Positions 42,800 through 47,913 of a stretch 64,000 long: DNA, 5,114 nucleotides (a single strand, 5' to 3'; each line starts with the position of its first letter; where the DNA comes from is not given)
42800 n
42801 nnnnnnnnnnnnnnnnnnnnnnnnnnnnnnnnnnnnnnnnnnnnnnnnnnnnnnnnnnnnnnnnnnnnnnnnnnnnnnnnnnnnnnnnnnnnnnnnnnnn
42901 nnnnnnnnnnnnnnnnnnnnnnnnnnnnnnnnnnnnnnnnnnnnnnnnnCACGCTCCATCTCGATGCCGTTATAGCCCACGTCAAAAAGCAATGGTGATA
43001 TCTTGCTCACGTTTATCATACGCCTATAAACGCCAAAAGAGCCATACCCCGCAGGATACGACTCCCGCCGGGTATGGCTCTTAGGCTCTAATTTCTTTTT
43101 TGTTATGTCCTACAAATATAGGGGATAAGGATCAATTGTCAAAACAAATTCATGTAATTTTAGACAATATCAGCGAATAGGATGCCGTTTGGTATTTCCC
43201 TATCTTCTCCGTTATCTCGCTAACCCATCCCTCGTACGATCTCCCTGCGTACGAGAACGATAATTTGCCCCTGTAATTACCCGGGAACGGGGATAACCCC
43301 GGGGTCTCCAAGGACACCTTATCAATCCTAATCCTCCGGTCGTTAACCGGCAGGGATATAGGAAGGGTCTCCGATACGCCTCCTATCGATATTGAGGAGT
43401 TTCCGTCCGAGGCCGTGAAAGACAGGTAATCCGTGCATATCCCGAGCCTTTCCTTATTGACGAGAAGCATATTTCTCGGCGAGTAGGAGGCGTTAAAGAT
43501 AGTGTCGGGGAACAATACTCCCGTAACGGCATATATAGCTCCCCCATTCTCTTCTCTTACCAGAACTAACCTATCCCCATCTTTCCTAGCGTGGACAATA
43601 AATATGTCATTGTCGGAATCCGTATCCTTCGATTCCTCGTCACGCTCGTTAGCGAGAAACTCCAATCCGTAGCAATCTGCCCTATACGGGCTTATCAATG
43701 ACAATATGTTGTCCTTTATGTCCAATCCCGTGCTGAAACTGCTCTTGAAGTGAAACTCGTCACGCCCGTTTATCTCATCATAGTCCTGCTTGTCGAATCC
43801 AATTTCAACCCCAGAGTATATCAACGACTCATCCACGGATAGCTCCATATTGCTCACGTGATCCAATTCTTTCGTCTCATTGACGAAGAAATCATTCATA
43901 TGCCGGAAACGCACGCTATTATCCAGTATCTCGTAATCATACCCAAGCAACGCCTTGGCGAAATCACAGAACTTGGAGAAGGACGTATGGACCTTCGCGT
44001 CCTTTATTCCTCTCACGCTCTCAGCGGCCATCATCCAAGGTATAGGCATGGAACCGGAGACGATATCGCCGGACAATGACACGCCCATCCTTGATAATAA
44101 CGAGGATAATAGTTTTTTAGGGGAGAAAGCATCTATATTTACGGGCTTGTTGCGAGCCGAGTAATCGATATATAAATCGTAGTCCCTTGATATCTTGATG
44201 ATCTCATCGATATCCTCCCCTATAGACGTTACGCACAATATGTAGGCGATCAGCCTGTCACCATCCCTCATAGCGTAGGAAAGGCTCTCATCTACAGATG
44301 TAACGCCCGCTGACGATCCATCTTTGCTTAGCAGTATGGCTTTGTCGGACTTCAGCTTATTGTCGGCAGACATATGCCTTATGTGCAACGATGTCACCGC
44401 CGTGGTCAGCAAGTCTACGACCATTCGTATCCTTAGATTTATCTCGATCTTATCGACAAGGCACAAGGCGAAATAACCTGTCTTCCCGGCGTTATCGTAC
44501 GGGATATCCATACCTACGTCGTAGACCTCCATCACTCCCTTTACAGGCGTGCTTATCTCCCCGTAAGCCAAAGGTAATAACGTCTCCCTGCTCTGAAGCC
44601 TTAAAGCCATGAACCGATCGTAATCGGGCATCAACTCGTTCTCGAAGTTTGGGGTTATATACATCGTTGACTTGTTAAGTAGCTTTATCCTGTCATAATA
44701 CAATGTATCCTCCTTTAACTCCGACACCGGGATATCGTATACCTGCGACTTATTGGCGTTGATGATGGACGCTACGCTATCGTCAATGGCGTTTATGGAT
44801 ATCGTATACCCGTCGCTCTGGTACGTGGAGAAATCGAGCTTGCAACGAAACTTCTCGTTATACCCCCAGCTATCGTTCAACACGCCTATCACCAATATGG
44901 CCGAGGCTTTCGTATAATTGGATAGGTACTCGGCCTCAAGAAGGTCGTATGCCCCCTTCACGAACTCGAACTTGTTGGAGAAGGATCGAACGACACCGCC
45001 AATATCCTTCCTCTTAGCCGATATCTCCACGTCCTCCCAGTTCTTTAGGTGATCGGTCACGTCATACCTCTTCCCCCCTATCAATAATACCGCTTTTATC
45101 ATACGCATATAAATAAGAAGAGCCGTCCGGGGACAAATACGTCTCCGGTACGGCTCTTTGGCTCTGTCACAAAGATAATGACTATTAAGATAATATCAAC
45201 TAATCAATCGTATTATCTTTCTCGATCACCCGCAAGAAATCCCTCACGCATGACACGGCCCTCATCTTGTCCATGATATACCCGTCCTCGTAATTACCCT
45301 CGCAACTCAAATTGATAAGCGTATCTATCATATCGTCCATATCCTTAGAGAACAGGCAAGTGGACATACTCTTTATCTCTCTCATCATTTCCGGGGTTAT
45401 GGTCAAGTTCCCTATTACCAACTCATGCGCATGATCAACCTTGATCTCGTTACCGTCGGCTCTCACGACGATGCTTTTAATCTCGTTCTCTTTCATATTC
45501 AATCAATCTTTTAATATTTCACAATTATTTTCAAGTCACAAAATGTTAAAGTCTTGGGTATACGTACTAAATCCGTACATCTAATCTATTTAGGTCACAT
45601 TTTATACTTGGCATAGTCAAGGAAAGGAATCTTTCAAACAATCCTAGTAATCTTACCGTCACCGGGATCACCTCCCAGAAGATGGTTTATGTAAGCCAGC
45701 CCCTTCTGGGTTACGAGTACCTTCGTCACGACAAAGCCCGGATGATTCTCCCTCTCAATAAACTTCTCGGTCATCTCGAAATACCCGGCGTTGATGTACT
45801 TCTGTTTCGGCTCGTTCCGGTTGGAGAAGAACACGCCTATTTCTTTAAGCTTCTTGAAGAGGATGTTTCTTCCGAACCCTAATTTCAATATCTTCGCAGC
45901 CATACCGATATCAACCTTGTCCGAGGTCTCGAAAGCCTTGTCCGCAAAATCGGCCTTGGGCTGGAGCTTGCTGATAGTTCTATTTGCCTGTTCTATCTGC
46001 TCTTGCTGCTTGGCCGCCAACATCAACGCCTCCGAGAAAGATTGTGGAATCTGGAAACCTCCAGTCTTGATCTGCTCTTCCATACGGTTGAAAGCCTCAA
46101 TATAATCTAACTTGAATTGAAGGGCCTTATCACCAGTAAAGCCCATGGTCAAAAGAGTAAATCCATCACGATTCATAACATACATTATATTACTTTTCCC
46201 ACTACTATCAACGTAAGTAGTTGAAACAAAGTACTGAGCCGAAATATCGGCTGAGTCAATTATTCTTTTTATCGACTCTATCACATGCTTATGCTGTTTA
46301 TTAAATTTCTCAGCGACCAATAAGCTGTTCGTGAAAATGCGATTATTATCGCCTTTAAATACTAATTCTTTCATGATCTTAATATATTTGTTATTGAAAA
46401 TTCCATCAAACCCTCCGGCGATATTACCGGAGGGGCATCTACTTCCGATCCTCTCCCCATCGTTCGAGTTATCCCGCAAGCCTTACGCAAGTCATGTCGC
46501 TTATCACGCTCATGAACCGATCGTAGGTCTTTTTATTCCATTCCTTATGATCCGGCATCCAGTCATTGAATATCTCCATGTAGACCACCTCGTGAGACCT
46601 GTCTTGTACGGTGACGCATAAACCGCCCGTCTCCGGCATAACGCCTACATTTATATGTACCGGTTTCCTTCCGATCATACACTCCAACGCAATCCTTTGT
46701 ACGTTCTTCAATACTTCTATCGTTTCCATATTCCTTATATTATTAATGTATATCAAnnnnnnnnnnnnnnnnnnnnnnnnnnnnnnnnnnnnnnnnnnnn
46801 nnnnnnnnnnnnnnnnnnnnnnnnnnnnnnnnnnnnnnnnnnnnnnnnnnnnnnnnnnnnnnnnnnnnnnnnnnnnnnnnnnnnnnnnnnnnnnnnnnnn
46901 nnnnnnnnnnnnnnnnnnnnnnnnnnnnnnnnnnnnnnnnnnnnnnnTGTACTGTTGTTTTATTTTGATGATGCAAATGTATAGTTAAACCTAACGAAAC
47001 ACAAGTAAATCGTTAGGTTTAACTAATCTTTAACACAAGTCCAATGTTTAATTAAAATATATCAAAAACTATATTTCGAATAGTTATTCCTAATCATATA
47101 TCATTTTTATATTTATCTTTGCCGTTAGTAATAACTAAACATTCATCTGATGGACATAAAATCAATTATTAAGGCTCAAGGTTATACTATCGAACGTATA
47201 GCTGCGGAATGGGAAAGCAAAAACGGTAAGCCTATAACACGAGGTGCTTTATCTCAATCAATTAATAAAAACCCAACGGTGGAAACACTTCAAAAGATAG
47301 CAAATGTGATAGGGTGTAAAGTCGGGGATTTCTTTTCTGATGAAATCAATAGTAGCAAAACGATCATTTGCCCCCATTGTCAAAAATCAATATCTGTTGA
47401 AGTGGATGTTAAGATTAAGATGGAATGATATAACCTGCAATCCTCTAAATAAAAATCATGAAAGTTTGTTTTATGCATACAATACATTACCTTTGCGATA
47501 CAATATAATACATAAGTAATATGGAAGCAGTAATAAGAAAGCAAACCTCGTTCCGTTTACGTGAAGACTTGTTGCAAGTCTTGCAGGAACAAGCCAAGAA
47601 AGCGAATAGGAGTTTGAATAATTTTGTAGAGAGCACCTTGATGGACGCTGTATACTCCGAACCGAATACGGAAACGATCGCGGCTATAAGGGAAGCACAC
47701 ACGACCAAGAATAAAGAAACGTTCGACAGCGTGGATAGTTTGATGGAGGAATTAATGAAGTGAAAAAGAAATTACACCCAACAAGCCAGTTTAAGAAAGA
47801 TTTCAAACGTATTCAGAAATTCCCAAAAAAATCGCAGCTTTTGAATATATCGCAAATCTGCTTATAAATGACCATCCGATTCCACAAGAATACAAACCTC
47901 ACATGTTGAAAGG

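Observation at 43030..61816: Conserved ~90-nt intergenic repeat in five copies across the late arm, four of them paired with a promoter box, tandem AGAGCC motifs and a hairpin terminator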

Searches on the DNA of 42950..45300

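Call 53: search_rna_families(source=window, start=42950, end=45300, threshold=evalue, max_evalue=10)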
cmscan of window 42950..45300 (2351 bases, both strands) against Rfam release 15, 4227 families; matches with E-value up to 10: 4.
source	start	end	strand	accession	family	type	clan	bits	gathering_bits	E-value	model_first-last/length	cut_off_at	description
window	43258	43324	-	RF04281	mir-8791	Gene; miRNA;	CL00146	17.1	85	6.2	1-77/77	no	mir-8791 microRNA precursor family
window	44248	44295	-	RF01142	sR19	Gene; snRNA; snoRNA; CD-box;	-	13.7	45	3.8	1-63/63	no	Small nucleolar RNA sR19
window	44402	44498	-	RF02474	GlsR5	Gene; snRNA; snoRNA; CD-box;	-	13.3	100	7.9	1-89/89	no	Small nucleolar RNA GlsR5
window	44150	44219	-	RF02878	MH_s7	Gene; sRNA;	-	12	221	2.6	205-274/312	no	Mesorhizobail RNA 7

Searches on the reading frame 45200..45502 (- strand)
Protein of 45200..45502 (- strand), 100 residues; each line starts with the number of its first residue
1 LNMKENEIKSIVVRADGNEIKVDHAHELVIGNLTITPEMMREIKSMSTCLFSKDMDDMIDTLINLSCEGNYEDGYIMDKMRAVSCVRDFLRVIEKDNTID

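Call 11: search_protein_families(library=phrogs, proteins=[window:45200-45502:-])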
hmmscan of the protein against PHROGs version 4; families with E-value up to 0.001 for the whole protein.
window:45200-45502:- (100 aa): 0 families

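Call 12: search_protein_families(library=pfam, proteins=[window:45200-45502:-])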
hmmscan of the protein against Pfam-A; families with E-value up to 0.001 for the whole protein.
window:45200-45502:- (100 aa): 0 families

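Call 21: search_protein_families(library=pfam, proteins=[window:45200-45502:-], max_evalue=0.1)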
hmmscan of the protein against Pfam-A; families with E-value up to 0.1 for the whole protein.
window:45200-45502:- (100 aa): 1 family
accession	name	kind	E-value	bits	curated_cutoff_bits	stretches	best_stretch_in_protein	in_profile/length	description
PF01797.21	Y1_Tnp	-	0.08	13.5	23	1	19-82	47-108/121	Transposase IS200 like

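Call 71: search_solved_structures(query=window:45200-45502:-, max_evalue=10, show_alignments=3)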
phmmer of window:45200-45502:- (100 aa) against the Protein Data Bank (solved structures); distinct sequences matched with E-value up to 10: 5.
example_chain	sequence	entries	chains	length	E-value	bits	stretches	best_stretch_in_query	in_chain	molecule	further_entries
9zee_B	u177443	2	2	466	0.19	15.3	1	27-66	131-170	QatC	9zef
8sls_A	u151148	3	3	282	0.98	13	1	47-98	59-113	Tyrosine-protein phosphatase non-receptor type 5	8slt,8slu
2bv5_A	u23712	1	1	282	0.98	13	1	47-98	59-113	TYROSINE-PROTEIN PHOSPHATASE, NON-RECEPTOR TYPE 5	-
2cjz_A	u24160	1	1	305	1.1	12.9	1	47-98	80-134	HUMAN PROTEIN TYROSINE PHOSPHATASE PTPN5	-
2bij_A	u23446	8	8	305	1.1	12.9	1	47-98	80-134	TYROSINE-PROTEIN PHOSPHATASE, NON-RECEPTOR TYPE 5 | Tyrosine-protein phosphatase non-receptor type 5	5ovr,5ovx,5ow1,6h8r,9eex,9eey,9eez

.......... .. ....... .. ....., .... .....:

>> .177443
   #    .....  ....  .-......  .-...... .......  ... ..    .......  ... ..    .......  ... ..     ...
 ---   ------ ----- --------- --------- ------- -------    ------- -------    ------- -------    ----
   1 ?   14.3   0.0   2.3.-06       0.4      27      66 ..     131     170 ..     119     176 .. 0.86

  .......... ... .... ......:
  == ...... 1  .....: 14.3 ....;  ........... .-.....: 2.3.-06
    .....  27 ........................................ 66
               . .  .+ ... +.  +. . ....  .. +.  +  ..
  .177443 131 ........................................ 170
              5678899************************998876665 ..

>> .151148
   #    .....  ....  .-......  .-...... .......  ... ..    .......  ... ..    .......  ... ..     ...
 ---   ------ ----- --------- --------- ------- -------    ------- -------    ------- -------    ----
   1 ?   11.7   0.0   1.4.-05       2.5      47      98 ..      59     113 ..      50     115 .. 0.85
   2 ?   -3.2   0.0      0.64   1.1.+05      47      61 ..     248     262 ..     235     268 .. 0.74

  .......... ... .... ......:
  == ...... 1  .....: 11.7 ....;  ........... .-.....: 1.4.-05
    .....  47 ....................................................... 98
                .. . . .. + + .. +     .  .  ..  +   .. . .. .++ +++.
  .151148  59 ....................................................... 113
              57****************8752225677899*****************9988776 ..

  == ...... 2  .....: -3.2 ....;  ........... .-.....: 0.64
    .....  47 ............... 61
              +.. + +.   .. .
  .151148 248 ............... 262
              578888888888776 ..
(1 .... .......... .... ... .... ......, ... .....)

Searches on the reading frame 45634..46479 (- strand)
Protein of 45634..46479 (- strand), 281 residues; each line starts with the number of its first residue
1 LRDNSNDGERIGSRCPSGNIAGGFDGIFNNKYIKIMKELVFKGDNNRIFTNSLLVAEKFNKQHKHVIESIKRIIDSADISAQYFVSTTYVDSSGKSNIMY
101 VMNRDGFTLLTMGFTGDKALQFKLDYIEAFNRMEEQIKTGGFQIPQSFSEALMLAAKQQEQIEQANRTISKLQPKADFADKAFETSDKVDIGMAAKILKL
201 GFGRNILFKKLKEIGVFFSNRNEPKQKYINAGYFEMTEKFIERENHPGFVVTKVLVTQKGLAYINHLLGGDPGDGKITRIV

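Call 11: search_protein_families(library=phrogs, proteins=[window:45634-46479:-])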
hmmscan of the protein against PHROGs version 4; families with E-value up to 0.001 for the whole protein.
window:45634-46479:- (281 aa): 16 families
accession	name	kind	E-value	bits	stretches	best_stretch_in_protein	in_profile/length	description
phrog_63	-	transcription regulation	1e-54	187.5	1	36-270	102-358/431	anti-repressor Ant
phrog_373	-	transcription regulation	2.4e-36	126.8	1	34-175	74-231/373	anti-repressor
phrog_518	-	transcription regulation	3.3e-35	122.9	1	35-174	10-149/268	Rha-like transcriptional regulator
phrog_995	-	transcription regulation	7.8e-29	102.1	1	44-160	115-230/307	transcriptional regulator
phrog_2657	-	transcription regulation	3.6e-27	96.2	1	34-146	7-116/243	transcriptional regulator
phrog_18886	-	unknown function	3.3e-26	93.3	1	37-138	7-111/269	-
phrog_821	-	transcription regulation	1.4e-25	91.4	1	45-138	159-252/324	transcriptional regulator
phrog_130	-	transcription regulation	2.7e-22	80.5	1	80-271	207-411/480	anti-repressor Ant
phrog_10324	-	transcription regulation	1.2e-11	45.9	1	50-136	6-100/205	anti-repressor Ant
phrog_9438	-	transcription regulation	4.5e-09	37.2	1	166-264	2-107/121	anti-repressor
phrog_8244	-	unknown function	1.8e-07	31.6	1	42-139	150-248/383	-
phrog_5689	-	unknown function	3.6e-06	28.3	1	194-268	8-79/91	-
phrog_17716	-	unknown function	1.2e-05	27.1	1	112-142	1-31/101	-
phrog_15204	-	transcription regulation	0.00028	21.6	0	44-86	31-73/79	anti-repressor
phrog_8235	-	transcription regulation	0.0003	21.5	1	46-167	9-135/219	anti-repressor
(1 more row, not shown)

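Call 12: search_protein_families(library=pfam, proteins=[window:45634-46479:-])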
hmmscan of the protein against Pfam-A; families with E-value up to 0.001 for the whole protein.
window:45634-46479:- (281 aa): 2 families
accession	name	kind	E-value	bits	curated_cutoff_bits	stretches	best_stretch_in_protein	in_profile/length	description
PF09669.15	Phage_pRha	-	5.8e-27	94.5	29.9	1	50-135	1-91/91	Phage regulatory protein Rha (Phage_pRha)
PF03374.19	ANT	-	7.7e-21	74.9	25.3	1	168-269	3-106/108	Phage antirepressor protein KilAC domain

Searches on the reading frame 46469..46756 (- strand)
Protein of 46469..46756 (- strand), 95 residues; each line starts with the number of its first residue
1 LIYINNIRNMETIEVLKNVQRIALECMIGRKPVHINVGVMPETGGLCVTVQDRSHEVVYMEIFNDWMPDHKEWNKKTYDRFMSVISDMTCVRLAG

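Call 41: search_protein_families(library=pfam, proteins=[window:46469-46756:-], max_evalue=0.01)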
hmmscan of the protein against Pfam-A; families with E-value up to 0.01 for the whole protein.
window:46469-46756:- (95 aa): 0 families

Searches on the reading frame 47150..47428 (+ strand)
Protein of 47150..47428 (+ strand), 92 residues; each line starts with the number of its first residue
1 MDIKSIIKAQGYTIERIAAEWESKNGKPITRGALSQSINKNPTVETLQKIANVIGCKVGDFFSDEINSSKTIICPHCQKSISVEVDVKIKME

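Call 41: search_protein_families(library=pfam, proteins=[window:47150-47428:+], max_evalue=0.01)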
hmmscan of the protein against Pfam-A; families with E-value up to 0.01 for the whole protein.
window:47150-47428:+ (92 aa): 3 families
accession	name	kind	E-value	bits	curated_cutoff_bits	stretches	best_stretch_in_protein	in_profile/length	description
PF01381.28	HTH_3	-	0.0001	22.7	23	1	3-60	1-54/55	Helix-turn-helix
PF13443.12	HTH_26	-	0.0012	19.5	22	1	38-63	31-59/63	Cro/C1-type HTH DNA-binding domain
PF14255.11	Cys_rich_CPXG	-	0.0056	17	25.2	1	72-87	1-16/52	Cysteine-rich CPXCG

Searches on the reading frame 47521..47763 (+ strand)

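Call 41: search_protein_families(library=pfam, proteins=[window:47521-47763:+], max_evalue=0.01)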
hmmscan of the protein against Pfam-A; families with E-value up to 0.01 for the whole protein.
window:47521-47763:+ (80 aa): 2 families
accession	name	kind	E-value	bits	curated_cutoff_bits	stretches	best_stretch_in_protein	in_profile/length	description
PF06152.16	Phage_min_cap2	-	0.00073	19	26.3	1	7-76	102-174/366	Phage minor capsid protein 2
PF05534.18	HicB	-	0.0022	18.3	21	1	10-40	21-51/51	HicB family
